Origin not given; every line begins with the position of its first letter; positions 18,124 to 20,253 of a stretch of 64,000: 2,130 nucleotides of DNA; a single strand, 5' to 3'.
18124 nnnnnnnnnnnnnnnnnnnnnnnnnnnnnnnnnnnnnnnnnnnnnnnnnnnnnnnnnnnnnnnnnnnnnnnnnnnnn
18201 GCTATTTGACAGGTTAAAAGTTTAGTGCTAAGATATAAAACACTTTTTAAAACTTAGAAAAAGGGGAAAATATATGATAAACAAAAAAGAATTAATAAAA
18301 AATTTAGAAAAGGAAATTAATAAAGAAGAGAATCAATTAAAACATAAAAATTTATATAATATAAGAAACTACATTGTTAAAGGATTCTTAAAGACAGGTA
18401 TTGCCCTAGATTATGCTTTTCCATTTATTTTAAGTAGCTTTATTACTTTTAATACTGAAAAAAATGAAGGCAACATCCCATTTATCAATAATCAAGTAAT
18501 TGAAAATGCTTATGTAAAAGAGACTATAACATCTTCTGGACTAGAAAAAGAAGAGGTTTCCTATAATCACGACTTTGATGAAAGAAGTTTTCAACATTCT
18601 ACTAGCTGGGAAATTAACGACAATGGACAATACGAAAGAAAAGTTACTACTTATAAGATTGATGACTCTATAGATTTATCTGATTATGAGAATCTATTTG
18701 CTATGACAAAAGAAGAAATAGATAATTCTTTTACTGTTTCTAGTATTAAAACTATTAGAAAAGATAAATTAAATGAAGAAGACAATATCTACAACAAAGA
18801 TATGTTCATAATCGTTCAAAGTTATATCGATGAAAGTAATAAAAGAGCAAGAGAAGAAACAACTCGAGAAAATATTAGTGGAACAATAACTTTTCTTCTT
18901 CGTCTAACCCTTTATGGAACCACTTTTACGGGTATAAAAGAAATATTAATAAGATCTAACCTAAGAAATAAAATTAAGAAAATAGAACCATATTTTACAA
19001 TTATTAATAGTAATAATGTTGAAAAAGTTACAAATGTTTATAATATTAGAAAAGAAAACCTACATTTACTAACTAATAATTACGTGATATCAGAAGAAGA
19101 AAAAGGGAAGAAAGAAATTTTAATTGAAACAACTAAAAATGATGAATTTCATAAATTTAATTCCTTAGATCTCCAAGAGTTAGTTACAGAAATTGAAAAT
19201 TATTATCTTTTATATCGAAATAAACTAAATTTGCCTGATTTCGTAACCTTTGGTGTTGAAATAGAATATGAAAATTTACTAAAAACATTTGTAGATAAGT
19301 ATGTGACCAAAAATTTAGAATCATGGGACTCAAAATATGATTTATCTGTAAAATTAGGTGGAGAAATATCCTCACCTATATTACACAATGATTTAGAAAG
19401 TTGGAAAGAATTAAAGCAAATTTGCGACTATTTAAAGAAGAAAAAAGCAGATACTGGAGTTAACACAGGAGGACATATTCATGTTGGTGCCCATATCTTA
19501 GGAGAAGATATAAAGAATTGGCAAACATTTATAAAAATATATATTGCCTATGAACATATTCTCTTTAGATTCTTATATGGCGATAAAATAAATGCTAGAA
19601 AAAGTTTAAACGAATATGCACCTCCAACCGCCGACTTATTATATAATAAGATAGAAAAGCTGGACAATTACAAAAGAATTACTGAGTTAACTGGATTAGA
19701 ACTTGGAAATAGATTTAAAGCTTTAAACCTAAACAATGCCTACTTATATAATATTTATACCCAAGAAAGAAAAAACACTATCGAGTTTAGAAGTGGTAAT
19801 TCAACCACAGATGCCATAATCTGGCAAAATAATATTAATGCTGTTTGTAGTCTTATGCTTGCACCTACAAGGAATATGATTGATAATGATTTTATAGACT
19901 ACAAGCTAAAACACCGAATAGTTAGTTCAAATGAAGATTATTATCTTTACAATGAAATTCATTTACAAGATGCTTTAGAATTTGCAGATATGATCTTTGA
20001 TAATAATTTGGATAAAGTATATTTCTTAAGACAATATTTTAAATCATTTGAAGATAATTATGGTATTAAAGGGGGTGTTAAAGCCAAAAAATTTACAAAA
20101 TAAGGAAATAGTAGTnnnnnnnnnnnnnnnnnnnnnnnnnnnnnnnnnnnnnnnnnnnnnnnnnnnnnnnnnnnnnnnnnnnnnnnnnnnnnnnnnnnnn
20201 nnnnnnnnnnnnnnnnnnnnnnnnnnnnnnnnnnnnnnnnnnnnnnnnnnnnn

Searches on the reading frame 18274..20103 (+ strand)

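Call 8: search_protein_families(library=pfam, proteins=[window:18274-20103:+], max_evalue=0.01)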
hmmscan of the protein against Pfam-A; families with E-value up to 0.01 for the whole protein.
window:18274-20103:+ (609 aa): 1 family
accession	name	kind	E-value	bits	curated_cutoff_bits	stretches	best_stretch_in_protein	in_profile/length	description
PF12224.13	Amidoligase_2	-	5.4e-11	43.3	22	1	339-522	52-239/245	Putative amidoligase enzyme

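Call 55: search_protein_families(library=ncbifam, proteins=[window:18274-20103:+], max_evalue=0.01)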
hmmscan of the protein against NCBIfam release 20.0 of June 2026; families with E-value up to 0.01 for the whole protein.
window:18274-20103:+ (609 aa): 0 families
